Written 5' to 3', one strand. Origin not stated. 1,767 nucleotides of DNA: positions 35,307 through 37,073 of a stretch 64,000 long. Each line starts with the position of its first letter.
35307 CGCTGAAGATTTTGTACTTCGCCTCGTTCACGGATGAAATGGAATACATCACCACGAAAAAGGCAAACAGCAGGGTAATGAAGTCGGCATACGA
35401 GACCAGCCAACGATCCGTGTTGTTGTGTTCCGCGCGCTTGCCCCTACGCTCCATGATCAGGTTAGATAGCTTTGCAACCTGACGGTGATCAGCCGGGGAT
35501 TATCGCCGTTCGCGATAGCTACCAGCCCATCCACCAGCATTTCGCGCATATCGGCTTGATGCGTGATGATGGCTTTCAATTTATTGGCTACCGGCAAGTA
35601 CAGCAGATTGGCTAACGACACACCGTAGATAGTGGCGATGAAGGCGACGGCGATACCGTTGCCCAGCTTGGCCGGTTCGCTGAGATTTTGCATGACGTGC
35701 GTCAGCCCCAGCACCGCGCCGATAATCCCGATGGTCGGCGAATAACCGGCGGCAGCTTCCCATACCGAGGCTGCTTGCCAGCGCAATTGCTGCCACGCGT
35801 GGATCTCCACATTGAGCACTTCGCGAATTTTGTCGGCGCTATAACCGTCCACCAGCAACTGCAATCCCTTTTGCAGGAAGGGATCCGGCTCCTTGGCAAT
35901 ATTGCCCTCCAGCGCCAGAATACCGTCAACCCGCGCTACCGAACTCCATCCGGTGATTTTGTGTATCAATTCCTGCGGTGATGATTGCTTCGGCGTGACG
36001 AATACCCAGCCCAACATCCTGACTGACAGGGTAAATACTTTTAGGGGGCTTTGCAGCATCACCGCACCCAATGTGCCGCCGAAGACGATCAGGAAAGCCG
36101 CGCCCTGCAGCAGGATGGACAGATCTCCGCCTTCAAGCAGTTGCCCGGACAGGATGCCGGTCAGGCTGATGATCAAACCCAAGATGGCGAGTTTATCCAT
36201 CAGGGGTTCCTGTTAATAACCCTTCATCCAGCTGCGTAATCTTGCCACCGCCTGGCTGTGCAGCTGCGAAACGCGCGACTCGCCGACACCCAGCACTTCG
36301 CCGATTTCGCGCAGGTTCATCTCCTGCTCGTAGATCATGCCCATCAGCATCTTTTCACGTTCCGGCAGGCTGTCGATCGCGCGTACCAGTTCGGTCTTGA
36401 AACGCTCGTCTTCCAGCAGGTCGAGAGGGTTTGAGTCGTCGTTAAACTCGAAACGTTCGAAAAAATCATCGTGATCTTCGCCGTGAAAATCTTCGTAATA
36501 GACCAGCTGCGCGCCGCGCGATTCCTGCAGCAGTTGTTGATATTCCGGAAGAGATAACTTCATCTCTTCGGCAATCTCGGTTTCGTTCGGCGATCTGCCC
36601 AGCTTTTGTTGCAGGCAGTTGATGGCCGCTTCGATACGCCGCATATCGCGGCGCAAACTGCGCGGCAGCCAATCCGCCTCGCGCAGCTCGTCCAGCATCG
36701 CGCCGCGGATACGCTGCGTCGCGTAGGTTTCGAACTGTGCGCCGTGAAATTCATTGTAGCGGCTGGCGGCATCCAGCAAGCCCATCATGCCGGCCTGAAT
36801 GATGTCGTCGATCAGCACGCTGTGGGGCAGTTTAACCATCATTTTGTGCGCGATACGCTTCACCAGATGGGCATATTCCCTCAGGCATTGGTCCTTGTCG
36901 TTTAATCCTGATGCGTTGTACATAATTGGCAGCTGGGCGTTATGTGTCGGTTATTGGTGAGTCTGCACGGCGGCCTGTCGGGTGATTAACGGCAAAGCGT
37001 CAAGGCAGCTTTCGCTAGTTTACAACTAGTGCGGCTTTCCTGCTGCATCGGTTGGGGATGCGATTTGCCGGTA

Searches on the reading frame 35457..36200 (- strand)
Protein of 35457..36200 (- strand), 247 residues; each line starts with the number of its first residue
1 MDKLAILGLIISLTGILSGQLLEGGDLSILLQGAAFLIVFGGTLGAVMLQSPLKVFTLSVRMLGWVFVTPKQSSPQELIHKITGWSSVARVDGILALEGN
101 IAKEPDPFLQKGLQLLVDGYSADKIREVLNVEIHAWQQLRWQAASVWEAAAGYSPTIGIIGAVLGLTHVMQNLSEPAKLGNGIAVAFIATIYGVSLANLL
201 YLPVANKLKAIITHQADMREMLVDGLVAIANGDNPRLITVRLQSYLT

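Call 7: search_protein_families(library=pfam, proteins=[window:35457-36200:-], max_evalue=0.00001)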
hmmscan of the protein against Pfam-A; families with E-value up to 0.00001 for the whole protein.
window:35457-36200:- (247 aa): 2 families
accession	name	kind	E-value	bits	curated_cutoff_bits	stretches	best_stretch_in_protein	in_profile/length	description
PF01618.21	MotA_ExbB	-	1e-29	103.3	22.9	1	103-221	4-127/127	MotA/TolQ/ExbB proton channel family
PF20560.3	MotA_N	-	1.4e-08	35.3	27.3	1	6-73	1-69/91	Motility protein A N-terminal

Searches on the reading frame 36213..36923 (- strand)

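Call 7: search_protein_families(library=pfam, proteins=[window:36213-36923:-], max_evalue=0.00001)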
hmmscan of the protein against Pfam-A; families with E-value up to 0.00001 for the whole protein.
window:36213-36923:- (236 aa): 4 families
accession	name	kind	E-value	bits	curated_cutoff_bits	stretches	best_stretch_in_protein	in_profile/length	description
PF04545.22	Sigma70_r4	-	1.8e-15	56.6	24.1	1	182-230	1-49/50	Sigma-70, region 4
PF04542.20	Sigma70_r2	-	3e-15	56.2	24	1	15-85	3-70/71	Sigma-70 region 2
PF04539.22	Sigma70_r3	-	2.1e-11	44.2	25.3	1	95-150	4-59/78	Sigma-70 region 3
PF08281.18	Sigma70_r4_2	-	5.7e-09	35.9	25.7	1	178-229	3-54/54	Sigma-70, region 4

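Call 67: search_protein_families(library=ncbifam, proteins=[window:36213-36923:-], max_evalue=0.00001)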
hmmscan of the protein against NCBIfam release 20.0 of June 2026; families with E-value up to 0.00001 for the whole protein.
window:36213-36923:- (236 aa): 48 families (the best 25 are shown)
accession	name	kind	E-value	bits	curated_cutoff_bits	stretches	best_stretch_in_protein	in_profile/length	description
NF005413.0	PRK06986.1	subfamily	1.9e-89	299.6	201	1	1-234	6-237/241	RNA polymerase sigma factor FliA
TIGR02479.1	FliA_WhiG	subfamily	1.2e-79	267.1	189.6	1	14-233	2-223/224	FliA/WhiG family RNA polymerase sigma factor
NF004935.0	PRK06288.1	equivalog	1.1e-66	225.2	343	1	10-231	35-260/270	RNA polymerase sigma factor WhiG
NF005809.0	PRK07670.1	equivalog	1e-54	185.7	326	1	10-233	25-250/255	FliA/WhiG family RNA polymerase sigma factor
NF004572.0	PRK05911.1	equivalog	4.7e-45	153.9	378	1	5-232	20-252/257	RNA polymerase sigma factor sigma-28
NF009091.0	PRK12427.1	equivalog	1.3e-41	142.7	339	1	9-233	16-231/233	FliA/WhiG family RNA polymerase sigma factor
TIGR02937.1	sigma70-ECF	superfamily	3.3e-32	111.4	42.9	1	11-231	4-163/165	sigma-70 family RNA polymerase sigma factor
TIGR02980.1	SigBFG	subfamily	2.3e-30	106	234.35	1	11-232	6-225/227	SigB/SigF/SigG family RNA polymerase sigma factor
TIGR02997.1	Sig70-cyanoRpoD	subfamily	2.6e-24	86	384.5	1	8-230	74-298/298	RNA polymerase sigma factor, RpoD/SigA family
NF005644.0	PRK07408.1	subfamily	1e-22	81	261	1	12-234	31-254/258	RNA polymerase sigma factor SigF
TIGR02941.1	Sigma_B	equivalog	1.1e-22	80.8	315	1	10-231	31-251/255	RNA polymerase sigma factor SigB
TIGR02393.1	RpoD_Cterm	equivalog_domain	4e-22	79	354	1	14-232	6-227/238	RNA polymerase sigma factor RpoD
NF005643.0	PRK07406.1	equivalog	4.6e-21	75.3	500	1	8-230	160-384/397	RNA polymerase sigma factor RpoD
NF005514.0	PRK07122.1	subfamily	2e-20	73.1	372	1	38-233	67-263/264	RNA polymerase sigma factor SigF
TIGR02885.1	spore_sigF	equivalog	1.1e-18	68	321.45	1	10-231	13-229/231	RNA polymerase sporulation sigma factor SigF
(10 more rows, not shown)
